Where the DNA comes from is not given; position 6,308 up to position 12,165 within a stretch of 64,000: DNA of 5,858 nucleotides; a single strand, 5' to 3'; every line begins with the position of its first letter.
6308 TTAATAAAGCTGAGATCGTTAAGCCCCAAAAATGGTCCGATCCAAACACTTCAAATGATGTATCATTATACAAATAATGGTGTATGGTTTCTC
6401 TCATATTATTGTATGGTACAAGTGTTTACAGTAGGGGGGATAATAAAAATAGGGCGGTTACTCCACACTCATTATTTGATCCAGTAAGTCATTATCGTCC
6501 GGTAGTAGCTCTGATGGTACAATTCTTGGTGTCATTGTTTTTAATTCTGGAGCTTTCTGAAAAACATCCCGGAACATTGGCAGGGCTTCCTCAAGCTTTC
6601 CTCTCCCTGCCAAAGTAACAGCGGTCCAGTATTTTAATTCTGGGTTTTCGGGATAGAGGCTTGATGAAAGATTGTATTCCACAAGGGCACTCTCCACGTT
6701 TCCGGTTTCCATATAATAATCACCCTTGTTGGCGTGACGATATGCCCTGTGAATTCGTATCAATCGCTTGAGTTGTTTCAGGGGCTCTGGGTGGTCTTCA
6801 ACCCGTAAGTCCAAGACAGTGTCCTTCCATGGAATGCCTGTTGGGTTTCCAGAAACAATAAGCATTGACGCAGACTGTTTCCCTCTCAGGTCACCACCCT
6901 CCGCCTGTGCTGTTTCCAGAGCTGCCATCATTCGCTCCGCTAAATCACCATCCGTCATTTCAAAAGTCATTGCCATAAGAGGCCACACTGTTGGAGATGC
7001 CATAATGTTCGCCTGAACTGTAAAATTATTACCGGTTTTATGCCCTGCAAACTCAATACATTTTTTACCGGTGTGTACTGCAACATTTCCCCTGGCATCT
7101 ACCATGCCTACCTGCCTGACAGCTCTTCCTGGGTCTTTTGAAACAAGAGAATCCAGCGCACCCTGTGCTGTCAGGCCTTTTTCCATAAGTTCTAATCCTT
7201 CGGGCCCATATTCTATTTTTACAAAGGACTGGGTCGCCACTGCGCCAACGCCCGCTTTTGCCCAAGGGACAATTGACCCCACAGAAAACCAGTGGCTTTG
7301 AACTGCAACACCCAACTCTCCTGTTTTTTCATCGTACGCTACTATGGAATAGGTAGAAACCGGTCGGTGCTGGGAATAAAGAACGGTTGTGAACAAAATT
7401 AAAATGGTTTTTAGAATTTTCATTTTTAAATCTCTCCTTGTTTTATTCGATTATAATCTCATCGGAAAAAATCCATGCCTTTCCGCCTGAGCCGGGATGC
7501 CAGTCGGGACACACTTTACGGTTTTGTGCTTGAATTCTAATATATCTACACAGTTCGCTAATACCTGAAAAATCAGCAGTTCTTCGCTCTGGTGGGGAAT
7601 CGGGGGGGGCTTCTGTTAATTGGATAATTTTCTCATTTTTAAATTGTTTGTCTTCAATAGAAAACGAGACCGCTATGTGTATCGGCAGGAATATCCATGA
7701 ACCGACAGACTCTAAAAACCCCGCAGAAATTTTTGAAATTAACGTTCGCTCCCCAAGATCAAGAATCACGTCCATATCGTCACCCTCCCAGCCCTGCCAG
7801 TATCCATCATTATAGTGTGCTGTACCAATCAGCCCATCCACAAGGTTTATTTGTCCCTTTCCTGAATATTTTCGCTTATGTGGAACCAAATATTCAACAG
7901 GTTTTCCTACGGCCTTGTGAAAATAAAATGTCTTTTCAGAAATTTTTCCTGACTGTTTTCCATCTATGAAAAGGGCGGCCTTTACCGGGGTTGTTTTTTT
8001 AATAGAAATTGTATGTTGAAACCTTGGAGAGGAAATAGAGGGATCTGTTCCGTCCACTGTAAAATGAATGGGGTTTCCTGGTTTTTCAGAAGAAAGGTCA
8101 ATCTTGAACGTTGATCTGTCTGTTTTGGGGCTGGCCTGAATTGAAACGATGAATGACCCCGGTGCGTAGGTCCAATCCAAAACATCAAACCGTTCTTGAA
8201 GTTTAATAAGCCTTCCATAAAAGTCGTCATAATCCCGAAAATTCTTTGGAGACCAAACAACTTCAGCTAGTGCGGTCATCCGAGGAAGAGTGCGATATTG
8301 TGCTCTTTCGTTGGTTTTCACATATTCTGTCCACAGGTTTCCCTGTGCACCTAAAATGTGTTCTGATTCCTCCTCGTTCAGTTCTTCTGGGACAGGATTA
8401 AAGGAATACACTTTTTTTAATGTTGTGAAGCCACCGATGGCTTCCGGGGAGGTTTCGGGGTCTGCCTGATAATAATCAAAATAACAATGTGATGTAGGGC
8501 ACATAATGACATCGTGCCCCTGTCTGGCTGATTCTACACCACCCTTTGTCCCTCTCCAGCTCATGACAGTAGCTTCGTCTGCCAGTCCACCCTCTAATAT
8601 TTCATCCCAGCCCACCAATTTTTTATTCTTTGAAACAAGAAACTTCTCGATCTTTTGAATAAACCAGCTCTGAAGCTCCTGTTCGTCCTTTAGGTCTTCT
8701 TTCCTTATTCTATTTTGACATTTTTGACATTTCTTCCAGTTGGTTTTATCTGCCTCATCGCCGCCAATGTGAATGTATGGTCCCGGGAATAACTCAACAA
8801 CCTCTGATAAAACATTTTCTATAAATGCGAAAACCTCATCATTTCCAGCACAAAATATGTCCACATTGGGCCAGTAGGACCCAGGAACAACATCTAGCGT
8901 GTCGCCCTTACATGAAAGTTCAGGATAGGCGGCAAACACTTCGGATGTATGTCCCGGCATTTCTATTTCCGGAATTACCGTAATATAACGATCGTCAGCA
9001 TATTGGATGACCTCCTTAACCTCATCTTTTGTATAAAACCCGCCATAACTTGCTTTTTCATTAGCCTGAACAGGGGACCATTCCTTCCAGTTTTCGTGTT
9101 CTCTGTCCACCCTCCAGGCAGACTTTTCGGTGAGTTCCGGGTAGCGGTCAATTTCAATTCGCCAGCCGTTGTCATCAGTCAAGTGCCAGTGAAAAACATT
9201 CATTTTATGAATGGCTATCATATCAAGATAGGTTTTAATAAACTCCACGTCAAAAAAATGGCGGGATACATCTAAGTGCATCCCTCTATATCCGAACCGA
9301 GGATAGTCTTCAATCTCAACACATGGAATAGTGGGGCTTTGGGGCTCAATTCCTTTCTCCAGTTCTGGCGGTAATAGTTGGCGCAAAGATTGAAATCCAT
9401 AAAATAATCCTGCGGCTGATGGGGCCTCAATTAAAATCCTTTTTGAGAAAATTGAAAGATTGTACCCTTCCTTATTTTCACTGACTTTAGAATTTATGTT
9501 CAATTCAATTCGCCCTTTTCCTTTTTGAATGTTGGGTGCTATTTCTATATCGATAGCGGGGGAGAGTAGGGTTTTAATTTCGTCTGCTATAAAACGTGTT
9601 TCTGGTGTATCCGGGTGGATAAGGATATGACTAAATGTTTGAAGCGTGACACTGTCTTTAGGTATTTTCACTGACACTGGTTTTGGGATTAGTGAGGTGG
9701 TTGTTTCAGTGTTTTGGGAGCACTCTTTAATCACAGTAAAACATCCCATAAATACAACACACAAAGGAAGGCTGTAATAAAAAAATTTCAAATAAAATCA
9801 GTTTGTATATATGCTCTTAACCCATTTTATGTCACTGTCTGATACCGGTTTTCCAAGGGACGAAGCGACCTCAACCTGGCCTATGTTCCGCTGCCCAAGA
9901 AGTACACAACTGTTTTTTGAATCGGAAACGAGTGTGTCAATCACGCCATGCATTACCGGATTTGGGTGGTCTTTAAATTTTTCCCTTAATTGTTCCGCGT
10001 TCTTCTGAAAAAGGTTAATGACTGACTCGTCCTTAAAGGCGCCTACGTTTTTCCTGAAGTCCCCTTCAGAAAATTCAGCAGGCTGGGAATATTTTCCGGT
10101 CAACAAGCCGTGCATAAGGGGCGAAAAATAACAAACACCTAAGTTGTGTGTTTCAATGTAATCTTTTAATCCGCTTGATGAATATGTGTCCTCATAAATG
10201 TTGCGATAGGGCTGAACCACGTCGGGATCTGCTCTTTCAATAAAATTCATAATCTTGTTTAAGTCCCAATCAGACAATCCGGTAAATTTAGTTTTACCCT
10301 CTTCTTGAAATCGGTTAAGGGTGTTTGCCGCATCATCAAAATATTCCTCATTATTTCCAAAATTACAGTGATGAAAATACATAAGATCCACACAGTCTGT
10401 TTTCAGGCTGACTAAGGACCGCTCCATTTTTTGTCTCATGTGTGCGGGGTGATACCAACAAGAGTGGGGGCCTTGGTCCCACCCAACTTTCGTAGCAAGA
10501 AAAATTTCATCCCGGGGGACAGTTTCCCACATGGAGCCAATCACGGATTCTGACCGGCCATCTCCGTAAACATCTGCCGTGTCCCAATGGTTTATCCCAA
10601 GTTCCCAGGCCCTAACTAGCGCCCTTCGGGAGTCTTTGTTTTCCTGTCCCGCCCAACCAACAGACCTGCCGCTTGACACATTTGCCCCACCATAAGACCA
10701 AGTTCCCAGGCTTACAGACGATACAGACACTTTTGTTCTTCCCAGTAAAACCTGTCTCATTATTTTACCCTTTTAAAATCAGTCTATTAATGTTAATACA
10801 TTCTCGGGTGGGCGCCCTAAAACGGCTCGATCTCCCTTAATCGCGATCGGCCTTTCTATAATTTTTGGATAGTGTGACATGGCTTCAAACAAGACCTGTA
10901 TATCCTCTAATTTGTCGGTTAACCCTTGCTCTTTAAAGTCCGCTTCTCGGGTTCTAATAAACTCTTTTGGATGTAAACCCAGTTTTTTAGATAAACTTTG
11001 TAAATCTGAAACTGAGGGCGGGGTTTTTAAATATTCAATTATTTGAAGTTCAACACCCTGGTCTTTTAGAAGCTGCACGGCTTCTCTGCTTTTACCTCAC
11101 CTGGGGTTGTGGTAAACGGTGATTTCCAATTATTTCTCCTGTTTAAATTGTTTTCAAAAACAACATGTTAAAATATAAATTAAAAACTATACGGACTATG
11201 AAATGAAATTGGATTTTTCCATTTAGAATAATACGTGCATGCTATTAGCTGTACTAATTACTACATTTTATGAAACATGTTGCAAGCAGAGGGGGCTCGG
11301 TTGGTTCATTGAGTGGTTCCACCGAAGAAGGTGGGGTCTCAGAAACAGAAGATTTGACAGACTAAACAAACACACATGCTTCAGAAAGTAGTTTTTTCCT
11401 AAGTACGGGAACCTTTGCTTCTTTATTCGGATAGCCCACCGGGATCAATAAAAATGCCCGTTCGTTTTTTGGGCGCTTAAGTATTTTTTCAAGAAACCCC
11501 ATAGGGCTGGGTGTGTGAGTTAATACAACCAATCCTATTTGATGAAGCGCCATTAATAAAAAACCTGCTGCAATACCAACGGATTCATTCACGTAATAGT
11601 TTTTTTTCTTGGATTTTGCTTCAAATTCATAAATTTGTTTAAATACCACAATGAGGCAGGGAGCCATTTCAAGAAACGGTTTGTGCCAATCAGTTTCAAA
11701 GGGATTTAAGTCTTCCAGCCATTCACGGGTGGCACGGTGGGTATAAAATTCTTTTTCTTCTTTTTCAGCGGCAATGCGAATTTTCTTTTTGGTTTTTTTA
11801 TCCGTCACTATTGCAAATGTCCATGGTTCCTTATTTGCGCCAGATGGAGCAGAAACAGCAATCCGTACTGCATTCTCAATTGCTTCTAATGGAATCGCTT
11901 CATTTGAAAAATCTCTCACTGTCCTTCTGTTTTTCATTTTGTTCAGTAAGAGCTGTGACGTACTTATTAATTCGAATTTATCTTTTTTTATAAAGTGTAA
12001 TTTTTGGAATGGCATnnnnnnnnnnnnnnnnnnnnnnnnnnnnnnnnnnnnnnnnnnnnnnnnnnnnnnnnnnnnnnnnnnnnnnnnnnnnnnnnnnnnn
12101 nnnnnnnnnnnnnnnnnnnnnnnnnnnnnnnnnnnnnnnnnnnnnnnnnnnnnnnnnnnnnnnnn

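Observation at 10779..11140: In-frame UGA exactly at the catalytic-cysteine codon of an ArsC-family reductase, with a SECIS-like hairpin: probable selenoprotein missed by ORF calling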

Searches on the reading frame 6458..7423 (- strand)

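Call 40: search_protein_families(library=pfam, proteins=[window:6458-7423:-], max_evalue=0.00001)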
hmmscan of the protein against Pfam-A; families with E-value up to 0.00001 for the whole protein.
window:6458-7423:- (321 aa): 1 family
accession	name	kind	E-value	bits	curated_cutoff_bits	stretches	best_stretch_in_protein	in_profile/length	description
PF06267.17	DUF1028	-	2.2e-73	246.7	26.2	1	24-218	1-193/193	Family of unknown function (DUF1028)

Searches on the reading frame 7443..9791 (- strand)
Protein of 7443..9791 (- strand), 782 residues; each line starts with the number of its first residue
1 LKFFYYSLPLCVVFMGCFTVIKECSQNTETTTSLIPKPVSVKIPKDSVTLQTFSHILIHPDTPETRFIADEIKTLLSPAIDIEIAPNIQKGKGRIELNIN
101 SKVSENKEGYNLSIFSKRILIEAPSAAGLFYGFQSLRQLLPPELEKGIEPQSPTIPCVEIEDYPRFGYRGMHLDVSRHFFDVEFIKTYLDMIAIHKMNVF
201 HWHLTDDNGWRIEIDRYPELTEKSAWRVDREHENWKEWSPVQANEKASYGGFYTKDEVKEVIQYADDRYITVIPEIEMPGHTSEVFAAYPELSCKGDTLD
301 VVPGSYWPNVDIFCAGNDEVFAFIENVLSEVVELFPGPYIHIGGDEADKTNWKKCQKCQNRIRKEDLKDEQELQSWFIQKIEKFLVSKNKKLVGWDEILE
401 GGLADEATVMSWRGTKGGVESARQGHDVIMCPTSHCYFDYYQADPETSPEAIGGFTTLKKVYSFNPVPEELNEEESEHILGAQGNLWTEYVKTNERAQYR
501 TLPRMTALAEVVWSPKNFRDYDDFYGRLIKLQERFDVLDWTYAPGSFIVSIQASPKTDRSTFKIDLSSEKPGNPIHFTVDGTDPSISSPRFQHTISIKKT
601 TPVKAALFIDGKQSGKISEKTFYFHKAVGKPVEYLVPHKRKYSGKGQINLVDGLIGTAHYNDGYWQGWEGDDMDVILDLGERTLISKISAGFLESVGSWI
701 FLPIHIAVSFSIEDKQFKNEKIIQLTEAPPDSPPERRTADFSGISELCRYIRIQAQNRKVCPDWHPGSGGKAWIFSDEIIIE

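Call 43: search_protein_families(library=pfam, proteins=[window:7443-9791:-], max_evalue=0.00001)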
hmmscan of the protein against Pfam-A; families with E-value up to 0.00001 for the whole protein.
window:7443-9791:- (782 aa): 4 families
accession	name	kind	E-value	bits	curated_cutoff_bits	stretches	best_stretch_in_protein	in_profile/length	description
PF00728.28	Glyco_hydro_20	-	9.9e-122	407.1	22.3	1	166-515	1-347/348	Glycosyl hydrolase family 20, catalytic domain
PF02838.20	Glyco_hydro_20b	-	1.6e-21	77.8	26.1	1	32-163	2-124/124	Glycosyl hydrolase family 20, domain 2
PF13287.12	Fn3_assoc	-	6.2e-12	45.9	23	1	564-622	1-59/59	Fn3 associated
PF13290.12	CHB_HEX_C_1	-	1.9e-09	37.7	22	1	563-618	11-66/67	Chitobiase/beta-hexosaminidase C-terminal domain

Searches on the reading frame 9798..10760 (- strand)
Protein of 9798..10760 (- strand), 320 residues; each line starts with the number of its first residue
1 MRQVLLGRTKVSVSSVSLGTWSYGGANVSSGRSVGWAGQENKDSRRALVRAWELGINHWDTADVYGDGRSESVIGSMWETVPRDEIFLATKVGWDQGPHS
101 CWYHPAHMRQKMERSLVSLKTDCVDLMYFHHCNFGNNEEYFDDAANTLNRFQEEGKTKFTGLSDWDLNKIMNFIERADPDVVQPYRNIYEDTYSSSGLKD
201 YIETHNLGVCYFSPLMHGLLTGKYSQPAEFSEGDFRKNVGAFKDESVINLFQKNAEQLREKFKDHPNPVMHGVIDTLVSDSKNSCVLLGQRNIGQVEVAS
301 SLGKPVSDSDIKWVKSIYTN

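Call 40: search_protein_families(library=pfam, proteins=[window:9798-10760:-], max_evalue=0.00001)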
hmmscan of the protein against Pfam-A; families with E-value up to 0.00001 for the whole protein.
window:9798-10760:- (320 aa): 1 family
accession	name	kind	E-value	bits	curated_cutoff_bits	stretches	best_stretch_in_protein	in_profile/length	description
PF00248.27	Aldo_ket_red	-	1.1e-44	153.2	24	1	16-317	2-289/291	Aldo/keto reductase family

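Call 65: search_protein_families(library=ncbifam, proteins=[window:9798-10760:-], max_evalue=0.00001)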
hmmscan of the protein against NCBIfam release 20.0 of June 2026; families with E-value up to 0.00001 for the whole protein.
window:9798-10760:- (320 aa): 6 families
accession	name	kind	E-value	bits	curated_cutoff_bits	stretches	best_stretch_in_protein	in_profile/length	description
NF049922.1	MethglyxlRedYdjG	equivalog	6.8e-25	87.8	550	1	1-246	1-249/326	NADH-dependent methylglyoxal reductase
NF007388.0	PRK09912.1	subfamily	5e-17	61.8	448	1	39-297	39-309/346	L-glyceraldehyde 3-phosphate reductase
NF007695.0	PRK10376.1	subfamily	3.2e-12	46.1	280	1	20-174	19-176/290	oxidoreductase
NF008598.0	PRK11565.1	equivalog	1.3e-10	40.8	425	1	39-215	25-189/275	2,5-didehydrogluconate reductase DkgA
NF008377.0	PRK11172.1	equivalog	3.8e-09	36.2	327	1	48-209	22-175/267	2,5-didehydrogluconate reductase DkgB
TIGR01293.1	Kv_beta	subfamily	4.2e-09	35.9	365.4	1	5-225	5-220/319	voltage-dependent potassium channel subunit beta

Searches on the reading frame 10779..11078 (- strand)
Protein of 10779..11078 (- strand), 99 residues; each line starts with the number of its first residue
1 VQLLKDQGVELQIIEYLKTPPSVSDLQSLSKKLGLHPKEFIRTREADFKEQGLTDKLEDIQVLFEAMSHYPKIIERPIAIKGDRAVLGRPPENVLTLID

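Call 12: find_encoding_contigs(protein=window:10779-11078:-, flank=3000, max_places=6)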
Protein window:10779-11078:- (99 aa): 24 contigs read that carry it; 6 places shown.
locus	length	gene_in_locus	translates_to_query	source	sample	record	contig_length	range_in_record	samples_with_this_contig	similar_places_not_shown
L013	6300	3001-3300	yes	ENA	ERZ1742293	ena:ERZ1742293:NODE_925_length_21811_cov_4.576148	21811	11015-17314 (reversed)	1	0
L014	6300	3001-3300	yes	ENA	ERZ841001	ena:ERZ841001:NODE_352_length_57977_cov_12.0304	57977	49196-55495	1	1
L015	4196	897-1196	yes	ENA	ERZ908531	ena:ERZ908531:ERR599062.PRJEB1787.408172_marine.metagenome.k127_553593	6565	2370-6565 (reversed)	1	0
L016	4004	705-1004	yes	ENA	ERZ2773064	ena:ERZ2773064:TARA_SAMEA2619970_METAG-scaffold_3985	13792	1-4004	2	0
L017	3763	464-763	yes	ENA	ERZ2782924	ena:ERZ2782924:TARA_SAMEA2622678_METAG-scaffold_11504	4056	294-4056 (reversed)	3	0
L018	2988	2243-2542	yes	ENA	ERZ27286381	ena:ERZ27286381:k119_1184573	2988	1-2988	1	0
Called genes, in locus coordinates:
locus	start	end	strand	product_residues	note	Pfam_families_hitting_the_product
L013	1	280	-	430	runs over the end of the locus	PF00709:Adenylsucc_synt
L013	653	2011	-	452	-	PF03403:PAF-AH_p_II, PF07224:Chlorophyllase (faint), PF12146:Hydrolase_4 (faint), PF00561:Abhydrolase_1 (faint), PF12697:Abhydrolase_6 (weak)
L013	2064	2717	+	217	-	PF00881:Nitroreductase, PF14512:TM1586_NiRdase (faint)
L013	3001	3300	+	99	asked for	PF03960:ArsC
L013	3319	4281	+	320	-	PF00248:Aldo_ket_red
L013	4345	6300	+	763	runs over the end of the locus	PF02838:Glyco_hydro_20b, PF00728:Glyco_hydro_20, PF13287:Fn3_assoc, PF13290:CHB_HEX_C_1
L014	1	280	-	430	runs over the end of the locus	PF00709:Adenylsucc_synt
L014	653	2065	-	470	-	PF03403:PAF-AH_p_II, PF07224:Chlorophyllase (faint), PF00561:Abhydrolase_1 (faint), PF12146:Hydrolase_4 (faint), PF12697:Abhydrolase_6 (weak)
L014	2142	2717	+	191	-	PF00881:Nitroreductase, PF14512:TM1586_NiRdase (faint)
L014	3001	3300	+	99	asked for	PF03960:ArsC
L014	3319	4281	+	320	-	PF00248:Aldo_ket_red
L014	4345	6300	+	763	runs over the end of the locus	PF02838:Glyco_hydro_20b, PF00728:Glyco_hydro_20, PF13287:Fn3_assoc, PF13290:CHB_HEX_C_1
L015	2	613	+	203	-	?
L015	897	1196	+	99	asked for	PF03960:ArsC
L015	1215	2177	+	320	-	PF00248:Aldo_ket_red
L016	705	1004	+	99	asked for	PF03960:ArsC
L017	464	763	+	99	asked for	PF03960:ArsC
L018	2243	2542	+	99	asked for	PF03960:ArsC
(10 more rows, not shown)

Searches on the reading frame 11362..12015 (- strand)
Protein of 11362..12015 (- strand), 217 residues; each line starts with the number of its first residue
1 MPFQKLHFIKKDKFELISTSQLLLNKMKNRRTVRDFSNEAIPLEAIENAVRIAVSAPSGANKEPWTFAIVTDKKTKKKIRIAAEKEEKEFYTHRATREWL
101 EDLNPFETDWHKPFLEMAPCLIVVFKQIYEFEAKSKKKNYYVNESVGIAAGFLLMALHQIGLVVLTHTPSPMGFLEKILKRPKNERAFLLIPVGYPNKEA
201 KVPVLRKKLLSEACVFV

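Call 40: search_protein_families(library=pfam, proteins=[window:11362-12015:-], max_evalue=0.00001)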
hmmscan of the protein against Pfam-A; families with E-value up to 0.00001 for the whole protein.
window:11362-12015:- (217 aa): 2 families
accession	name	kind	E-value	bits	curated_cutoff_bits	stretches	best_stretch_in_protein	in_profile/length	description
PF00881.29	Nitroreductase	-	1.1e-20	74.9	23.5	1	28-195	2-167/167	Nitroreductase family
PF14512.11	TM1586_NiRdase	-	7e-07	29.5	27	0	45-79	159-193/215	Putative TM nitroreductase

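Call 65: search_protein_families(library=ncbifam, proteins=[window:11362-12015:-], max_evalue=0.00001)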
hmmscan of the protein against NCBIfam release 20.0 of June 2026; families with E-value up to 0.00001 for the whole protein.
window:11362-12015:- (217 aa): 4 families
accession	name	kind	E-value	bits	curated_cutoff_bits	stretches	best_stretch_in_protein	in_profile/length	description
TIGR02476.1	BluB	equivalog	1.3e-12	47.5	150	1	23-208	9-192/205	5,6-dimethylbenzimidazole synthase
NF009810.0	PRK13294.1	equivalog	3.7e-10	39.3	304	1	25-200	256-434/449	coenzyme F420-0:L-glutamate ligase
TIGR03553.1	F420_FbiB_CTERM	equivalog_domain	6.4e-10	39.1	249.55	1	27-201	3-180/194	F420 biosynthesis protein FbiB, C-terminal domain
NF003768.0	PRK05365.1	equivalog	1.8e-08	34.1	152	1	28-215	19-198/200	malonic semialdehyde reductase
